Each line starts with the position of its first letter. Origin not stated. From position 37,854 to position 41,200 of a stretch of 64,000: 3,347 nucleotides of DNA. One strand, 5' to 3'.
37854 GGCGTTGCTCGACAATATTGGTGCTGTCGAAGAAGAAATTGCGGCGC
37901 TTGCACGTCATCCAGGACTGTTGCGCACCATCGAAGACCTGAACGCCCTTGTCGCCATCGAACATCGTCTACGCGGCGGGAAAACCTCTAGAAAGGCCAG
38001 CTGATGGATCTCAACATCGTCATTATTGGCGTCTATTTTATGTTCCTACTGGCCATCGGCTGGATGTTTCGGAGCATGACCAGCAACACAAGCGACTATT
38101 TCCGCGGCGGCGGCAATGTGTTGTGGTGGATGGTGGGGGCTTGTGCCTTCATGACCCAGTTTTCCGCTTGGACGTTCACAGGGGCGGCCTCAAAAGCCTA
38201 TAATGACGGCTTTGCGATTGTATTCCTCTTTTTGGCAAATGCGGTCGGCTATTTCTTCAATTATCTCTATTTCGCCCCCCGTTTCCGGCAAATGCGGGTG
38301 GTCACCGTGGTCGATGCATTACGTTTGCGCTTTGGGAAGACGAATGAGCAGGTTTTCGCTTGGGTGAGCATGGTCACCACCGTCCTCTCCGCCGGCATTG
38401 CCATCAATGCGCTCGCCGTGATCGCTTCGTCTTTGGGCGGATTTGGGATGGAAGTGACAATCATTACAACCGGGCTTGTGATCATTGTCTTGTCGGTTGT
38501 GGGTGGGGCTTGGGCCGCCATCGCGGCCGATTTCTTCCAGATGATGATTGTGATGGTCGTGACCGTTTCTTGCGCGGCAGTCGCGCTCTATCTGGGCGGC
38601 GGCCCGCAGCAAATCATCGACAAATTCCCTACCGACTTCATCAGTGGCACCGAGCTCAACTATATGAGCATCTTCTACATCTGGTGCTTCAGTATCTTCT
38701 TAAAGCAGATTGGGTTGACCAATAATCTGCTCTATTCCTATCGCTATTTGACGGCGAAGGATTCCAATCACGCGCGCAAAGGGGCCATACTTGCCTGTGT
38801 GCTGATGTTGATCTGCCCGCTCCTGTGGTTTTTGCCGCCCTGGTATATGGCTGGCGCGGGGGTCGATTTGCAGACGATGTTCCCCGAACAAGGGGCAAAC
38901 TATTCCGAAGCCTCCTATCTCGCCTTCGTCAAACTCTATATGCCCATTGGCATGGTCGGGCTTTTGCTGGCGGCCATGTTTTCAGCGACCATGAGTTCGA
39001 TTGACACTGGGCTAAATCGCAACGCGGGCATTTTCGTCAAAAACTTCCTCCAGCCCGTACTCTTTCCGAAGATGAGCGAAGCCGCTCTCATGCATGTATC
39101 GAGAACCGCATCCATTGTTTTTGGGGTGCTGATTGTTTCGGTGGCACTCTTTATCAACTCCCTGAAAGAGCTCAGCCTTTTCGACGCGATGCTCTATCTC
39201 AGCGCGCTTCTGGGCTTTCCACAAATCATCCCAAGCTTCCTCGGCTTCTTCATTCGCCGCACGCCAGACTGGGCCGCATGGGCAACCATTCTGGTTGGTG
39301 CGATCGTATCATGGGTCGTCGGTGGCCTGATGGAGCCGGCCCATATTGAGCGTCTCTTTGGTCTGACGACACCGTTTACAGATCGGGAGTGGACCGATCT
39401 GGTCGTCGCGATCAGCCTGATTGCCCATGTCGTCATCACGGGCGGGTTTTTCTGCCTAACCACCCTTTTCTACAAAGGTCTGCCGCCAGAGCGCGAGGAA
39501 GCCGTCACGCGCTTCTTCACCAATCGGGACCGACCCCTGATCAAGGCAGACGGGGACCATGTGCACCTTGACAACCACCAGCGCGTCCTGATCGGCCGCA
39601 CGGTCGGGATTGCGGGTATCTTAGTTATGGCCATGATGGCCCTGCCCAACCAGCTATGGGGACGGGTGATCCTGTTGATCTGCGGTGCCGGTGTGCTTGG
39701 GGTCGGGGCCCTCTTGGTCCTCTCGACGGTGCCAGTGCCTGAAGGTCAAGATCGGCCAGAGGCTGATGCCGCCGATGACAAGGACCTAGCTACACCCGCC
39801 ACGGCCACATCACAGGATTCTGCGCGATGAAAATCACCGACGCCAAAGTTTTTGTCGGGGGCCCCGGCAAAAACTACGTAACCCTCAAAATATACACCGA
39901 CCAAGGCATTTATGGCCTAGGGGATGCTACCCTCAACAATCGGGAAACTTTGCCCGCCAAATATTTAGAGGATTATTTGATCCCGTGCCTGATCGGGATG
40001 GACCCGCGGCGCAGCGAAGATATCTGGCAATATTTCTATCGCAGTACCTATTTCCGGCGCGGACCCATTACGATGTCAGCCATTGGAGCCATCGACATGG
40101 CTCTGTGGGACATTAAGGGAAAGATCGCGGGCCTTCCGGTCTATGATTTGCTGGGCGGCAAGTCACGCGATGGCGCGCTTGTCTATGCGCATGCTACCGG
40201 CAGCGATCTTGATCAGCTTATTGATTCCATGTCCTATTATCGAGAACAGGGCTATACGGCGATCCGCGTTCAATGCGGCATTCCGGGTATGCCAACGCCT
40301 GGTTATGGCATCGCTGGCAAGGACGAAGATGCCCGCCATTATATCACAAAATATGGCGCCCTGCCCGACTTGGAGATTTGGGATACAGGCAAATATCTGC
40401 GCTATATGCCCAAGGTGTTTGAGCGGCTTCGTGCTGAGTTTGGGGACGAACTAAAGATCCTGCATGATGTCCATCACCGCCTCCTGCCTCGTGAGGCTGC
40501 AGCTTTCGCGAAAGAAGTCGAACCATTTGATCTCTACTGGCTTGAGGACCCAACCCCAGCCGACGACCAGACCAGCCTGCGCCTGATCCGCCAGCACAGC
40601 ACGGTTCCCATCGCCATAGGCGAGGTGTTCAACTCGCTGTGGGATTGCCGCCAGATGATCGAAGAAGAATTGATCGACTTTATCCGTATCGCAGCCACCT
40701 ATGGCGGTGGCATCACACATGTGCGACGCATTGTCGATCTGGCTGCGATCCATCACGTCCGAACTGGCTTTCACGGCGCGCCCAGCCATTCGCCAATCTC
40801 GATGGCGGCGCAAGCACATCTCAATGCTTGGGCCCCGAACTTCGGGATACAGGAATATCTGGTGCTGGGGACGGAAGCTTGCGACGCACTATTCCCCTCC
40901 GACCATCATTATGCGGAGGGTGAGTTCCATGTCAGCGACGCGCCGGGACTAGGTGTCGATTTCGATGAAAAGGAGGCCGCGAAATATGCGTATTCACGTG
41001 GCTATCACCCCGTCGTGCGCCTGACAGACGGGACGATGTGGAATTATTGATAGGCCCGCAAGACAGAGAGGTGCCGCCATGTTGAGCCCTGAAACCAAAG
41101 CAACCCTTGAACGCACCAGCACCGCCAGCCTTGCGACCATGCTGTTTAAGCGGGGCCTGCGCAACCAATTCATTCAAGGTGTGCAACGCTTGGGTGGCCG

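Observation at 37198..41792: Candidate undescribed branch of alginate catabolism: GntR-ToaA-like symporter-ManD-like dehydratase-RraA-like aldolase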

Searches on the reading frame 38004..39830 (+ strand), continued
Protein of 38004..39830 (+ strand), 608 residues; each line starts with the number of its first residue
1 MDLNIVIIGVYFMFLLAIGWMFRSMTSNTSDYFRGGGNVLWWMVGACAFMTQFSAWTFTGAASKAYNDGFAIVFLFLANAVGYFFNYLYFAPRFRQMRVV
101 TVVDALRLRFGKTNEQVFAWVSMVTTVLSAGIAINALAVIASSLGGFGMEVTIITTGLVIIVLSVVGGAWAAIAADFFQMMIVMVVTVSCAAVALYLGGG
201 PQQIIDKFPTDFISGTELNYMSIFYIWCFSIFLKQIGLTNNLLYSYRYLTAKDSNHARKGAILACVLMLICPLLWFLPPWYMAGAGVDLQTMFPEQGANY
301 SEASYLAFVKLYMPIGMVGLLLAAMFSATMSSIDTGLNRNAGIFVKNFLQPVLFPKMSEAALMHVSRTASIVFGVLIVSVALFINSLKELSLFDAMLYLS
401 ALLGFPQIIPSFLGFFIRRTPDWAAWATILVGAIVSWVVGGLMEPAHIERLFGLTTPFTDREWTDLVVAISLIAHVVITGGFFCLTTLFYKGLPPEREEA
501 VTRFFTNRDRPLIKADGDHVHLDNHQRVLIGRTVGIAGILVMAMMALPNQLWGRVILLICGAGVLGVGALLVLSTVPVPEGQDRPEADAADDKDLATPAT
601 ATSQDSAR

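Call 46: get_annotated_region(hit=H6, flank=10000)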
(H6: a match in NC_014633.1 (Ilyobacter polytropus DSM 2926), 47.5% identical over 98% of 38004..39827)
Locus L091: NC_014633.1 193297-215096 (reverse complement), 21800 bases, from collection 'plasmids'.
description: Ilyobacter polytropus DSM 2926 plasmid pILYOP01, complete sequence
organism: Ilyobacter polytropus DSM 2926 (NCBI taxid 572544)
taxonomy: Bacteria; Fusobacteriota; Fusobacteriia; Fusobacteriales; Fusobacteriaceae; Ilyobacter; Ilyobacter polytropus; Ilyobacter polytropus DSM 2926
host: -; source: marine mud; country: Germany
typing (MOB-suite, as given by PLSDB): non-mobilizable; replicon rep_cluster_99
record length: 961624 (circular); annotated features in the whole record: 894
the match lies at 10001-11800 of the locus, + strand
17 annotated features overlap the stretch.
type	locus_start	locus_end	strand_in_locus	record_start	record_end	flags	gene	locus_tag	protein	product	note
CDS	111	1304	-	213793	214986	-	-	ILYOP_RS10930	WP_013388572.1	iron-containing alcohol dehydrogenase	-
CDS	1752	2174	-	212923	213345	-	-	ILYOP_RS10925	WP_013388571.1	heme-binding protein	-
CDS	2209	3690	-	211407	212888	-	-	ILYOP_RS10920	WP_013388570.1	tripartite tricarboxylate transporter permease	-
CDS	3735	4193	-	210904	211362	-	-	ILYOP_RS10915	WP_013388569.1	tripartite tricarboxylate transporter TctB family protein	-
CDS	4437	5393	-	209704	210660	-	-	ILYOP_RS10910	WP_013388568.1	tripartite tricarboxylate transporter substrate binding protein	-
CDS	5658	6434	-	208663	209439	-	-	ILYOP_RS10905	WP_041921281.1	hypothetical protein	-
CDS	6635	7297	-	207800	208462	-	-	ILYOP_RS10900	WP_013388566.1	FCD domain-containing protein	-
CDS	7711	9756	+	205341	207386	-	-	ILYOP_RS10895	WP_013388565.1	helix-turn-helix domain-containing protein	-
CDS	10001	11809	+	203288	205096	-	-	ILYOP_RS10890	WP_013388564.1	sodium:solute symporter family protein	-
CDS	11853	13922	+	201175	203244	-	-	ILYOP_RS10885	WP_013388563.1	DUF4962 domain-containing protein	-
CDS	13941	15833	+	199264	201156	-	-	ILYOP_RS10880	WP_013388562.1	heparinase II/III family protein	-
CDS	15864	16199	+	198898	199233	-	-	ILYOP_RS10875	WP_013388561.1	cupin domain-containing protein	-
CDS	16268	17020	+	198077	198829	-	-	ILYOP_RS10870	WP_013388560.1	SDR family NAD(P)-dependent oxidoreductase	-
CDS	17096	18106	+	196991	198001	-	-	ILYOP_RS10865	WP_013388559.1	substrate-binding domain-containing protein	-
CDS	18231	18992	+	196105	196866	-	kduD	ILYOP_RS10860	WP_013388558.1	2-dehydro-3-deoxy-D-gluconate 5-dehydrogenase KduD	GO:0000272 - polysaccharide catabolic process [Evidence IEA]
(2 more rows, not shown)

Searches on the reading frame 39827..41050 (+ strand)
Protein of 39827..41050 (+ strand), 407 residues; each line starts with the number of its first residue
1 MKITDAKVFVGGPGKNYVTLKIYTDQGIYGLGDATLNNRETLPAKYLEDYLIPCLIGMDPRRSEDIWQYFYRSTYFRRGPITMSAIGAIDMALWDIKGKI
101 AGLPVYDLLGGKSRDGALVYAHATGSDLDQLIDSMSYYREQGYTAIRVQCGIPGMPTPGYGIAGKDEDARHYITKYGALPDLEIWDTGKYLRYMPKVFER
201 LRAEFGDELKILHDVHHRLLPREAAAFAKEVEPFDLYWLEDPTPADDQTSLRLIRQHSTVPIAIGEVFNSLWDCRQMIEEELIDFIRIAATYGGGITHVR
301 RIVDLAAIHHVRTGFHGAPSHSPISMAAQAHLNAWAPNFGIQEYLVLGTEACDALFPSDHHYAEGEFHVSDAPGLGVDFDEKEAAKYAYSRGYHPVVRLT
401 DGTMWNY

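Call 4: search_protein_families(library=pfam, proteins=[window:39827-41050:+])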
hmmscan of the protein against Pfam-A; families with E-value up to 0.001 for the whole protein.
window:39827-41050:+ (407 aa): 2 families
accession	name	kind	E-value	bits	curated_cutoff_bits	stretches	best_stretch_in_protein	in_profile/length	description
PF13378.12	MR_MLE_C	-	4.9e-48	164.2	29.4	1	138-382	10-218/219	Enolase C-terminal domain-like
PF02746.21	MR_MLE_N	-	6e-26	91.4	22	1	16-110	27-117/117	Mandelate racemase / muconate lactonizing enzyme, N-terminal domain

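Call 5: search_solved_structures(query=window:39827-41050:+, max_evalue=1e-20)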
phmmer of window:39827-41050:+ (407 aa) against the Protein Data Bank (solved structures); distinct sequences matched with E-value up to 1e-20: 65 (the best 60 are shown).
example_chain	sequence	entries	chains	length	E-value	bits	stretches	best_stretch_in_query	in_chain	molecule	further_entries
4e4f_A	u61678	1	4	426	1.1e-154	518.7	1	1-407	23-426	MANNONATE DEHYDRATASE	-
2qjj_A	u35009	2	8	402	8.7e-154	515.7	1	1-407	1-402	Mandelate racemase/muconate lactonizing enzyme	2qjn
2qjm_A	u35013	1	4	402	1.8e-153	514.7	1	1-407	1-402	Mandelate racemase/muconate lactonizing enzyme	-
4k1w_A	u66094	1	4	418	4.9e-153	513.2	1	1-407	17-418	Mandelate racemase/muconate lactonizing enzyme, N-terminal domain protein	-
4il2_A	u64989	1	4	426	5e-153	513.2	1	1-407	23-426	Starvation sensing protein rspA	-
4k8g_A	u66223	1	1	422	1.5e-152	511.6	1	1-407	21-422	Mandelate racemase/muconate lactonizing enzyme, N-terminal domain protein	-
3v3w_A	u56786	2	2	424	1.1e-151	508.8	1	1-407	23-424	Starvation sensing protein rspA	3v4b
3thu_A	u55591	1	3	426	9.7e-149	499.1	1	2-407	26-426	Mandelate racemase / muconate lactonizing enzyme family protein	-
4k2s_A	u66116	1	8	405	1.8e-148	498.2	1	1-407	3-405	D-mannonate dehydratase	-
4f4r_A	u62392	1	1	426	5.3e-148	496.7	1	1-407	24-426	D-mannonate dehydratase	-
3ow1_A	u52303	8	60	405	8.7e-148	495.9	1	1-407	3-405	Mandelate racemase/muconate lactonizing enzyme | D-mannonate dehydratase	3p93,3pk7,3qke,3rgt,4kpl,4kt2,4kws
3bsm_A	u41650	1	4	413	9.3e-148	495.8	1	1-407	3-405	Mandelate racemase/muconate lactonizing enzyme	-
4fi4_A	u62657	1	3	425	1.6e-146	491.8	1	1-407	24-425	Mandelate racemase/muconate lactonizing protein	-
3vcn_A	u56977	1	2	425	2.7e-140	471.3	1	1-407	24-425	MANNONATE DEHYDRATASE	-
4gme_A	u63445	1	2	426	2.7e-140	471.3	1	1-407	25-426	Mandelate racemase/muconate lactonizing enzyme family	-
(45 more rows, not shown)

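Call 7: search_protein_families(library=ncbifam, proteins=[window:39827-41050:+])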
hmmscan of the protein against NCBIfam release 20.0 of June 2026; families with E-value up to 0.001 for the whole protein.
window:39827-41050:+ (407 aa): 12 families
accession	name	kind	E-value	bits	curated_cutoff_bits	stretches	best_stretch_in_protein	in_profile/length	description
NF043051.1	ManoateDhtManD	equivalog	1.3e-194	646.6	550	1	1-407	1-403/403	D-mannonate dehydratase ManD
NF011654.0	PRK15072.1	subfamily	1.9e-181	603.3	430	1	1-407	1-404/404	D-galactonate dehydratase family protein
NF010624.0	PRK14017.1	equivalog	3.3e-70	237.1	311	2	1-149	1-146/382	galactonate dehydratase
NF040790.2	glucon_galact_dh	equivalog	7e-43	146.9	750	2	196-388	179-370/390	bifunctional D-gluconate/D-galactonate dehydratase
NF047820.1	TalGalacDh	equivalog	2.8e-36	125.2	500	2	199-384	187-361/371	L-talarate/galactarate dehydratase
NF040866.1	AraD_Arch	equivalog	2e-33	115.9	650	2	18-152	35-173/372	arabinonate dehydratase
NF011968.0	PRK15440.1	equivalog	3.8e-26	91.9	393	2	48-130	87-170/395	L-rhamnonate dehydratase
TIGR02534.1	mucon_cyclo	subfamily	5.8e-23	81.5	334.95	2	200-387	179-365/368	muconate/chloromuconate family cycloisomerase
NF043002.1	HProlDhtase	equivalog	1.8e-22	79.7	500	2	20-151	36-167/366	cis-3-hydroxy-L-proline dehydratase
NF041118.1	A_G_epim_Thtga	equivalog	2.5e-15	56.4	500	1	208-332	181-305/341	L-Ala-D/L-Glu epimerase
TIGR01928.1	menC_lowGC_arch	equivalog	6e-13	48.5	200.65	1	228-313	193-278/325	o-succinylbenzoate synthase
TIGR01927.1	menC_gam_Gplu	equivalog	1.9e-06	27.4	130.55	1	196-307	142-254/307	o-succinylbenzoate synthase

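Call 48: search_solved_structures(query=window:39827-41050:+, max_evalue=1e-140, show_alignments=5)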
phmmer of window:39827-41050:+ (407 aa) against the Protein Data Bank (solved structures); distinct sequences matched with E-value up to 1e-140: 13.
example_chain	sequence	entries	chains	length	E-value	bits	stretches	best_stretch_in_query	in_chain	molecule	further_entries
4e4f_A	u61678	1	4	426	1.1e-154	518.7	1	1-407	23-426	MANNONATE DEHYDRATASE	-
2qjj_A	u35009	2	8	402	8.7e-154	515.7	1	1-407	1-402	Mandelate racemase/muconate lactonizing enzyme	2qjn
2qjm_A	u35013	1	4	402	1.8e-153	514.7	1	1-407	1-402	Mandelate racemase/muconate lactonizing enzyme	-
4k1w_A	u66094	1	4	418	4.9e-153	513.2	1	1-407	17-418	Mandelate racemase/muconate lactonizing enzyme, N-terminal domain protein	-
4il2_A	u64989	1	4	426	5e-153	513.2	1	1-407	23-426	Starvation sensing protein rspA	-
4k8g_A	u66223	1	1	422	1.5e-152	511.6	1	1-407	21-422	Mandelate racemase/muconate lactonizing enzyme, N-terminal domain protein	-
3v3w_A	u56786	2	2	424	1.1e-151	508.8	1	1-407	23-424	Starvation sensing protein rspA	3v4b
3thu_A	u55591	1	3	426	9.7e-149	499.1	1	2-407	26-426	Mandelate racemase / muconate lactonizing enzyme family protein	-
4k2s_A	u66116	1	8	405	1.8e-148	498.2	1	1-407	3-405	D-mannonate dehydratase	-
4f4r_A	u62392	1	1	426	5.3e-148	496.7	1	1-407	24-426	D-mannonate dehydratase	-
3ow1_A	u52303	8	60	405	8.7e-148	495.9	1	1-407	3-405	Mandelate racemase/muconate lactonizing enzyme | D-mannonate dehydratase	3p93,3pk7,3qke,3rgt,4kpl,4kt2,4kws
3bsm_A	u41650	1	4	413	9.3e-148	495.8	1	1-407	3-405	Mandelate racemase/muconate lactonizing enzyme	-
4fi4_A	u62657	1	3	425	1.6e-146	491.8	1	1-407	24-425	Mandelate racemase/muconate lactonizing protein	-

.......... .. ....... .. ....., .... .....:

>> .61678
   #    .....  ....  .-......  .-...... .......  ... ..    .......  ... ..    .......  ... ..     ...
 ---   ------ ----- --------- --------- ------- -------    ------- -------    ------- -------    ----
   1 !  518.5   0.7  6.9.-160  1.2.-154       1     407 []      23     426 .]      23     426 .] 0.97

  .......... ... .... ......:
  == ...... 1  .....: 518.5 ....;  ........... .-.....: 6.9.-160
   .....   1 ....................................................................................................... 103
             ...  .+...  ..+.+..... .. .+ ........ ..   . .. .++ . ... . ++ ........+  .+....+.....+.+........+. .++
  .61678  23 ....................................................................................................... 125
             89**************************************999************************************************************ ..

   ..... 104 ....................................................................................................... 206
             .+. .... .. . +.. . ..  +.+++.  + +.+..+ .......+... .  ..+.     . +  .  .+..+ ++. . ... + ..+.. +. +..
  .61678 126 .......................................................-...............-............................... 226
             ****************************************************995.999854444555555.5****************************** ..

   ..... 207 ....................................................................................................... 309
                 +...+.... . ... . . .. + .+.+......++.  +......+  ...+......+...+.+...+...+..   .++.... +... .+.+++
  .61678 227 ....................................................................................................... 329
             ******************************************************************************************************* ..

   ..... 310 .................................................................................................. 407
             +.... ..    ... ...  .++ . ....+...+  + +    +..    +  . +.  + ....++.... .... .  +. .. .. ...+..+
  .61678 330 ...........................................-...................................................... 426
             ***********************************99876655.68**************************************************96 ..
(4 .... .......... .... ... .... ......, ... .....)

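Call 49: find_related_loci(query=window:39827-41047:+, collection=metagenome_contigs, flank=10000)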
Query window:39827-41047:+ (407 aa) in metagenome_contigs; peptide patterns used: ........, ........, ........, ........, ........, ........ (x = any residue, [..] = any of these).
600 stretches matched a pattern (row limit reached: there are more); 595 encode a relative of the query (tblastn E <= 1e-3); the best 80 are kept; 80 distinct loci.
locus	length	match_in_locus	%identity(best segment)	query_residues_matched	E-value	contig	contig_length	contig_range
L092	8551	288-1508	77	1-407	0e+0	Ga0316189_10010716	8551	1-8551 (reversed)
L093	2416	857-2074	76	1-407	0e+0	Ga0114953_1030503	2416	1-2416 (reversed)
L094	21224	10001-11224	75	1-407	0e+0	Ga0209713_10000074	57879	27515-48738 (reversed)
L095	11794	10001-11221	73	1-407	0e+0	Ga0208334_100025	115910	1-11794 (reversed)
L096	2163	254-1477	73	1-407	0e+0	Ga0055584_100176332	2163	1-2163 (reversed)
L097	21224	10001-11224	73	1-407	0e+0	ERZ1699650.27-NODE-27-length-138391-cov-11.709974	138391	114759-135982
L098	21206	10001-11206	56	1-407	8e-155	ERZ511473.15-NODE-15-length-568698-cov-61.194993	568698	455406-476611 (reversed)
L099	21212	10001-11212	56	1-407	3e-154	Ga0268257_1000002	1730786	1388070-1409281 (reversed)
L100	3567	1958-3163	57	1-407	3e-160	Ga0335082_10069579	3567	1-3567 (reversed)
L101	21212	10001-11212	55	1-407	4e-153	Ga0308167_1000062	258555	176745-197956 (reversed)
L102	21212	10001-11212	55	1-407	2e-152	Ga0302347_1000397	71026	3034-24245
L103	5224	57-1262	56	1-407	3e-154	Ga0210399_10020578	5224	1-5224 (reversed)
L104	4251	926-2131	55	1-407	4e-156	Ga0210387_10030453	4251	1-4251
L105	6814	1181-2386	56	1-407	5e-152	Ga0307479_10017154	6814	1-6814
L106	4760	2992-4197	56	1-407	2e-154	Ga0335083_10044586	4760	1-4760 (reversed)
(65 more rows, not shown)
